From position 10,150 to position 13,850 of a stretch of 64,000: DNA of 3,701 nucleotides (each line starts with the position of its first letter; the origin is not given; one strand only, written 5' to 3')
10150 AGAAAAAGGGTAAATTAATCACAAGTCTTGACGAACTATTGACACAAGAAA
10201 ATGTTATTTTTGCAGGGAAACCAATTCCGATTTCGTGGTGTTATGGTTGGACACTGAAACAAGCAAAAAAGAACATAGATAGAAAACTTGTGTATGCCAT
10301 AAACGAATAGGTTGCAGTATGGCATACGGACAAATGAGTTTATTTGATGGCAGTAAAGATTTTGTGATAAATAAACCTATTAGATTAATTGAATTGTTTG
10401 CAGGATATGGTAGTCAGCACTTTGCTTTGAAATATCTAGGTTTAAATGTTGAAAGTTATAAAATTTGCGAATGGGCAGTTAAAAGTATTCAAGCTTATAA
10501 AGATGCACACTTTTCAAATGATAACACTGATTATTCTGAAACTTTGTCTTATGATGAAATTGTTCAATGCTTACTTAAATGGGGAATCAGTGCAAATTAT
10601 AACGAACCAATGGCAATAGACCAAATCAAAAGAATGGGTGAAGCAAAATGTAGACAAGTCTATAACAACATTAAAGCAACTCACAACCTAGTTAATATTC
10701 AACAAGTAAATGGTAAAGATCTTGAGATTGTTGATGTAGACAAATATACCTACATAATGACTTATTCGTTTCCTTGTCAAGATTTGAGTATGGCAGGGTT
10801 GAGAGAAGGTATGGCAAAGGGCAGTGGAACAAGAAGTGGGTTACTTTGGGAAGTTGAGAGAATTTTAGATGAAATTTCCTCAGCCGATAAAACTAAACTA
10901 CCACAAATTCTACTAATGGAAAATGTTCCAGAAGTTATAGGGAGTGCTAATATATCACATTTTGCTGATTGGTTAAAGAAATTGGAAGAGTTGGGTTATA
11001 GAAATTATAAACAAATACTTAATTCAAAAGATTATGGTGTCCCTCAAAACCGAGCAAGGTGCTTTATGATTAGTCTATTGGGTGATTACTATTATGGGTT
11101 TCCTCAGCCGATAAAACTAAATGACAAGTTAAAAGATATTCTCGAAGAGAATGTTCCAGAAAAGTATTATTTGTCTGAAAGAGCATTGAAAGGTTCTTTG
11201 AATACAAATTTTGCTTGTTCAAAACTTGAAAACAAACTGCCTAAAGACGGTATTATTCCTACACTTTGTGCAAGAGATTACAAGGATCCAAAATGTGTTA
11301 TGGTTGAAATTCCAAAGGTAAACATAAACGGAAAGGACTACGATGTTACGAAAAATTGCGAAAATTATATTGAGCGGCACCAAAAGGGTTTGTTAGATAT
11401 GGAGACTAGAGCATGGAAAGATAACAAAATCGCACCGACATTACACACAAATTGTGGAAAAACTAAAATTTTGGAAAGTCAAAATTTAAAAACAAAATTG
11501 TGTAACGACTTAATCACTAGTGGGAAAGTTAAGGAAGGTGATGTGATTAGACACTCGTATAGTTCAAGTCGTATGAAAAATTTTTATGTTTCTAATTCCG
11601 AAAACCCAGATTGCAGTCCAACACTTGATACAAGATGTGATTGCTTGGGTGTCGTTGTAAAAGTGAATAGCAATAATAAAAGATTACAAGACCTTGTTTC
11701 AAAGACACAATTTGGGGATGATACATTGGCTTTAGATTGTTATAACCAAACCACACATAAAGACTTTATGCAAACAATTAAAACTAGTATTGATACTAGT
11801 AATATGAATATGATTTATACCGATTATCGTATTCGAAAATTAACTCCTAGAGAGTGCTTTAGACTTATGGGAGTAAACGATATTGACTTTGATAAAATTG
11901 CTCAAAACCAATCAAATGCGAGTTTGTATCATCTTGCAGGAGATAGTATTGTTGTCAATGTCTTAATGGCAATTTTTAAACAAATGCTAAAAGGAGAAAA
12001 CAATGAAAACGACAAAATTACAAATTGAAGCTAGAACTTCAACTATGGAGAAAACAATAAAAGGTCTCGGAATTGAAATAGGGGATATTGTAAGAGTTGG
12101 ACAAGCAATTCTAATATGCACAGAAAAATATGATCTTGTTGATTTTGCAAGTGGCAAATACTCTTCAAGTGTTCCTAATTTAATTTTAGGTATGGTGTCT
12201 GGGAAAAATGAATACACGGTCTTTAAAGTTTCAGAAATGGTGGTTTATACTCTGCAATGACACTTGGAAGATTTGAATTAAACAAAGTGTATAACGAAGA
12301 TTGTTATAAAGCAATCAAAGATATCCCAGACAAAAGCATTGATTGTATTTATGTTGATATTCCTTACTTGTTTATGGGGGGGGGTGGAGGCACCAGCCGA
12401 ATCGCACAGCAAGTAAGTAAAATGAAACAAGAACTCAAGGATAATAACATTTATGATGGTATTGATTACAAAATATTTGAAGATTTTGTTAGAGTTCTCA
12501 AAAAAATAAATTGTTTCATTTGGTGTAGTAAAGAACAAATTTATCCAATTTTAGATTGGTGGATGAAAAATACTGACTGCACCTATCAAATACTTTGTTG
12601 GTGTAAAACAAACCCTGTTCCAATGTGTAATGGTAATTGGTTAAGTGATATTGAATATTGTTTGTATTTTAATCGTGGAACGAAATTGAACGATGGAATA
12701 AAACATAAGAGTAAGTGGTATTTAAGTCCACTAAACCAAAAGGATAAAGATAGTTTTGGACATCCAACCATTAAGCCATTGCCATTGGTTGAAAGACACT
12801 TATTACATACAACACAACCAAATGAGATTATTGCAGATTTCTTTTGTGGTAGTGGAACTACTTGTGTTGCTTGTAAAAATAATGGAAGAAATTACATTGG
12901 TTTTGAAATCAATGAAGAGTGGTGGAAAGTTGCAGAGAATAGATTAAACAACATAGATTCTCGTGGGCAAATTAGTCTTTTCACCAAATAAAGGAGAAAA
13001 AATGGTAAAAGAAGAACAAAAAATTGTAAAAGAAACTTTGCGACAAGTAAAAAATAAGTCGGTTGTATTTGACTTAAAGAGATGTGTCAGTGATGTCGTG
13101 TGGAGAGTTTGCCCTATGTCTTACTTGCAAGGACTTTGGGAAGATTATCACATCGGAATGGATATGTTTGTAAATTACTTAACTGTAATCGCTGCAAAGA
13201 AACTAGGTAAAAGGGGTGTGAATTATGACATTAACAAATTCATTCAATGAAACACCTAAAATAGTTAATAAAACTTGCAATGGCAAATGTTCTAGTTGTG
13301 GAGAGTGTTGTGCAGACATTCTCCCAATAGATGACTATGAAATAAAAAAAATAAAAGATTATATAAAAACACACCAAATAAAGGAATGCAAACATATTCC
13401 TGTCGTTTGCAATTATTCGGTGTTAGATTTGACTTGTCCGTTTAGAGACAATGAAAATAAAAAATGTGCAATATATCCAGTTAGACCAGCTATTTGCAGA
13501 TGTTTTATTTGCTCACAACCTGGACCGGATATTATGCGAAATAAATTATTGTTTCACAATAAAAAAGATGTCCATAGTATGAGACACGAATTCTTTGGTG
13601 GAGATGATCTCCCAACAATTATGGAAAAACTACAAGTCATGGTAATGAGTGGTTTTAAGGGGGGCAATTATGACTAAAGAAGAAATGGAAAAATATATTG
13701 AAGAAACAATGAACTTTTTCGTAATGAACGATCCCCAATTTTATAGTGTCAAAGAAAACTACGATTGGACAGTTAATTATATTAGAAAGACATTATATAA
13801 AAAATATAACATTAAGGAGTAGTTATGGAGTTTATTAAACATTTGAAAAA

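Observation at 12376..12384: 9-nt poly-G tract inside the phage N6/N4 DNA methyltransferase: possible phase-variable (ON/OFF) phage methylase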

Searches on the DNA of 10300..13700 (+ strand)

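Call 11: search_dna_similar(query=window:10300-13700:+, collection=phages, mode=distant)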
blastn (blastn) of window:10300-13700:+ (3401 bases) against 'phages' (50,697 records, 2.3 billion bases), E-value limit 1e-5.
Records with a match: 5; places in all: 5; records where one place covers at least 80% of the query: 0.
Best place of each record, by identity: 80-90% 1; 60-80% 4.
By first word of the organism name: Tenacibaculum 3; Dulem 1; Staphylococcus 1.
By host as written in the record: Tenacibaculum maritimum 3; Propithecus coquereli 1; Staphylococcus pseudintermedius 1.
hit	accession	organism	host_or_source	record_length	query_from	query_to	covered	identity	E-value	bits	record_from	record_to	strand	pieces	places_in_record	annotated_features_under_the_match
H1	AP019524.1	Tenacibaculum phage PTm1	Tenacibaculum maritimum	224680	2433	2601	5%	70.9%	3e-8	69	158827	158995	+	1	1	DNA methyltransferase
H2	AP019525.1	Tenacibaculum phage PTm5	Tenacibaculum maritimum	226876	2433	2601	5%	70.9%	3e-8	69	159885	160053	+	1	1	DNA methyltransferase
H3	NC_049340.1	Tenacibaculum phage PTm1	Tenacibaculum maritimum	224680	2433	2601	5%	70.9%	3e-8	69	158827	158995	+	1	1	DNA methyltransferase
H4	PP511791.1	Dulem virus 39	Propithecus coquereli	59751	726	870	4%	70.9%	4e-6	62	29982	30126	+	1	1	cytosine specific methyltransferase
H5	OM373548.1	Staphylococcus phage vB_SpsM-DH2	Staphylococcus pseudintermedius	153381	2549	2621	2%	80.8%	7e-9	70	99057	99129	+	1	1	record has no annotation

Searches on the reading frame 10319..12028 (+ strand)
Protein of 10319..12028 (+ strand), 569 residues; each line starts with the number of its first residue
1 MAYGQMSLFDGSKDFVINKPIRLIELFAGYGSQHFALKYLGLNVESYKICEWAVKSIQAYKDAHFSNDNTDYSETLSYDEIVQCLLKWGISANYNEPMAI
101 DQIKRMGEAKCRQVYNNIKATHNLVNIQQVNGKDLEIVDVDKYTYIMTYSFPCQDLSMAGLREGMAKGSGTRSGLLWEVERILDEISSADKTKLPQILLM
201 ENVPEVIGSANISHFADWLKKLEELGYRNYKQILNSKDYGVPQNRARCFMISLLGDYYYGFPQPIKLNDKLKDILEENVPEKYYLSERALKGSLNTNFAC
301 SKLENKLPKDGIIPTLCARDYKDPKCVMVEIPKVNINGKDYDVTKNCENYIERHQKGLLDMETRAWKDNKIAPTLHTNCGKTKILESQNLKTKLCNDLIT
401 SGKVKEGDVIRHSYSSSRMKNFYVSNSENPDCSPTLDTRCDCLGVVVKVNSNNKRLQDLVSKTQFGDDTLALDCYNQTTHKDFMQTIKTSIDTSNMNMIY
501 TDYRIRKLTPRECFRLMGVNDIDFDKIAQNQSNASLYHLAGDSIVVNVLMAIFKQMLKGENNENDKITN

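Call 8: search_protein_families(library=pfam, proteins=[window:10319-12028:+])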
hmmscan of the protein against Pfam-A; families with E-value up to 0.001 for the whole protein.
window:10319-12028:+ (569 aa): 1 family
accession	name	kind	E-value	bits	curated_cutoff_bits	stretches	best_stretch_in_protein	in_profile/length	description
PF00145.23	DNA_methylase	-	8.5e-54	183.6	22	1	109-557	32-323/324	C-5 cytosine-specific DNA methylase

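Call 60: search_protein_families(library=ncbifam, proteins=[window:10319-12025:+], max_evalue=0.01)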
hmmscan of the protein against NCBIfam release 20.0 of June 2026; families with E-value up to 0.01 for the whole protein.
window:10319-12025:+ (569 aa): 3 families
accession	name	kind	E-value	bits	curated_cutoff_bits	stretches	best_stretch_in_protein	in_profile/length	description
TIGR00675.1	dcm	superfamily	1.6e-44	152.9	100.65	2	117-297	40-213/329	DNA (cytosine-5-)-methyltransferase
NF007772.0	PRK10458.1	subfamily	1.8e-14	53.2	710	1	500-555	396-451/472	DNA cytosine methylase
NF045953.1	DCM_methyl_Nterm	subfamily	4.5e-11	43.4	93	1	19-119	1-103/107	DNA (cytosine-5-)-methyltransferase N-terminal subunit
